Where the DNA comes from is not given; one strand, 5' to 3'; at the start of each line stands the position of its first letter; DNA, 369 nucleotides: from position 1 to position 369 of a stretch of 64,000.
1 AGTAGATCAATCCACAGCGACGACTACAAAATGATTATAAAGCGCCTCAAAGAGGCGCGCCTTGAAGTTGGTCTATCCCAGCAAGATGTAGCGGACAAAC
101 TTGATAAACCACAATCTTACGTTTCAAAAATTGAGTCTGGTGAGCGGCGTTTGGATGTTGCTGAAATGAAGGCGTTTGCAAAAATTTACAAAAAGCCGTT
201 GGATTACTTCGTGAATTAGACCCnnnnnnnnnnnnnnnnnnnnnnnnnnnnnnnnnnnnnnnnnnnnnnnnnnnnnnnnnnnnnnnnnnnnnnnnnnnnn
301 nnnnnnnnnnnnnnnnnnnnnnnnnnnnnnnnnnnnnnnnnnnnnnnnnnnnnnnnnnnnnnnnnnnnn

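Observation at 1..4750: Compositionally distinct (AT-richer) island carrying a C-R-M restriction-modification system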

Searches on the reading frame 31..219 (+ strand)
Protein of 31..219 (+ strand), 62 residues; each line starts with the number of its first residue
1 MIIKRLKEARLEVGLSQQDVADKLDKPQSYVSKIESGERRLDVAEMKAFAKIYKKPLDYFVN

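Call 3: search_protein_families(library=pfam, proteins=[window:31-219:+], max_evalue=0.1)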
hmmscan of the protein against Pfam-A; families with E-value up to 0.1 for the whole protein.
window:31-219:+ (62 aa): 7 families
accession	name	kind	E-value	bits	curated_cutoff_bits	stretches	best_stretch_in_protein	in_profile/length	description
PF01381.28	HTH_3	-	5.5e-17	62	23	1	6-60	1-55/55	Helix-turn-helix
PF13560.12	HTH_31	-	9.8e-10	39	27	1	5-54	5-55/64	Helix-turn-helix domain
PF12844.13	HTH_19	-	1.6e-07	31.6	30.2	1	4-61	2-59/64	Helix-turn-helix domain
PF13413.12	HTH_25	-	5.9e-05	23.3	24.6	1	5-38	1-34/62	Helix-turn-helix domain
PF04545.22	Sigma70_r4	-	0.0017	18.2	24.1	1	10-36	16-42/50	Sigma-70, region 4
PF00157.23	Pou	-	0.012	15.9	27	1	4-26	11-33/72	Pou domain - N-terminal to homeobox domain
PF13384.12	HTH_23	-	0.042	14.1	24.6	1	8-34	16-37/50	Homeodomain-like domain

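Call 6: search_protein_families(library=ncbifam, proteins=[window:31-219:+], max_evalue=0.1)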
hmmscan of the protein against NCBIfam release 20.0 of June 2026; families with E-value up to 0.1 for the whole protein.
window:31-219:+ (62 aa): 16 families
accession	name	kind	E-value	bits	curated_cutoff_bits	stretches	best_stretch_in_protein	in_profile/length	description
TIGR03070.1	couple_hipB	subfamily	9.8e-07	28.6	71.65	1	5-43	6-44/58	type II toxin-antitoxin system Y4mF family antitoxin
NF041951.1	phage_RstR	subfamily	8.5e-06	26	80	1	3-61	4-62/108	RstR family transcriptional repressor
NF038139.1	Reg_Aceta_RamB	equivalog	0.0001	21.1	700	1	4-55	5-56/465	acetate metabolism transcriptional regulator RamB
TIGR00270.2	TIGR00270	equivalog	0.00013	21.8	110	1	4-47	78-121/159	multiprotein bridging factor aMBF1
NF008109.0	PRK10856.1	equivalog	0.00017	21.4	208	1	4-45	17-58/334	cytoskeleton protein RodZ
NF007408.0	PRK09943.1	equivalog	0.0006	19.4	211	1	4-60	10-66/185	HTH-type transcriptional regulator PuuR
NF047948.1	male_kill_WMK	equivalog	0.0019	17.7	300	1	4-51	165-212/300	WO male-killing family protein Wmk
TIGR03830.1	CxxCG_CxxCG_HTH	subfamily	0.0033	17.2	61.8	1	5-56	69-120/127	type II TA system antitoxin MqsA family protein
NF007257.0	PRK09706.1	subfamily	0.0048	16.7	101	1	2-53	6-57/135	transcriptional repressor DicA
NF058600.1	TransRegSco1979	equivalog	0.0068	15.5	350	1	3-54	10-61/280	Sco1979 family transcriptional regulator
NF048000.1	ECH1013_TF_S24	equivalog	0.011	15.6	300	1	1-61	2-63/204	ECH_1013 family putative transcriptional regulator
NF006015.0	PRK08154.1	subfamily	0.019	14.2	204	1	4-58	33-87/314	anaerobic benzoate catabolism transcriptional regulator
NF041493.1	MobT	equivalog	0.028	13.2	600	1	6-44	1-39/383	MobT family relaxase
TIGR00673.1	cynS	equivalog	0.048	13.6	113.3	1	3-52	10-59/150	cyanase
NF004471.0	PRK05803.1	subfamily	0.056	12.7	252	1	15-36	197-218/235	RNA polymerase sporulation sigma factor SigK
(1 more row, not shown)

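Call 7: search_protein_families(library=padloc, proteins=[window:31-219:+], max_evalue=0.1)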
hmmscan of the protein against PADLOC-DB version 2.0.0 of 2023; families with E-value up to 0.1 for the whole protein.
window:31-219:+ (62 aa): 25 families
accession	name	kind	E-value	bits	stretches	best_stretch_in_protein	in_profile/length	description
PDLC02926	HTH_VI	-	4.2e-11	41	1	1-60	1-60/92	-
PDLC03952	RmrA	-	2.5e-10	37.7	1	2-61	23-82/395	-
PDLC04142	capH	-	3.3e-08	32.6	1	4-61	9-66/103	capH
PDLC03947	RmrA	-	1.8e-07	28.4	1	3-61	13-71/383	-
PDLC03954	RmrA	-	2.8e-07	27.8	1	4-62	13-71/380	-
PDLC03953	RmrA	-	3.4e-07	27.8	1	4-60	8-64/373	-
PDLC03951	RmrA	-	1.7e-06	25.2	1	4-61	11-68/400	-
PDLC03944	RmrA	-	6.6e-06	23.4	1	4-61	9-66/384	-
PDLC03949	RmrA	-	1.2e-05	22.3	1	4-61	5-62/363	-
PDLC03665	Control_protein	-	1.5e-05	23.2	1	5-47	12-55/77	control protein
PDLC03668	Control_protein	-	3.4e-05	22.3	1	6-47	13-54/79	control protein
PDLC04760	PDC-M64C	-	4.2e-05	21.8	1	1-46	26-71/93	-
PDLC03948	RmrA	-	4.7e-05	20.4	1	4-61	11-68/397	-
PDLC03943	RmrA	-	8e-05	19.9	1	5-60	6-61/370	-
PDLC03950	RmrA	-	0.00033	17.8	1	4-60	5-61/369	-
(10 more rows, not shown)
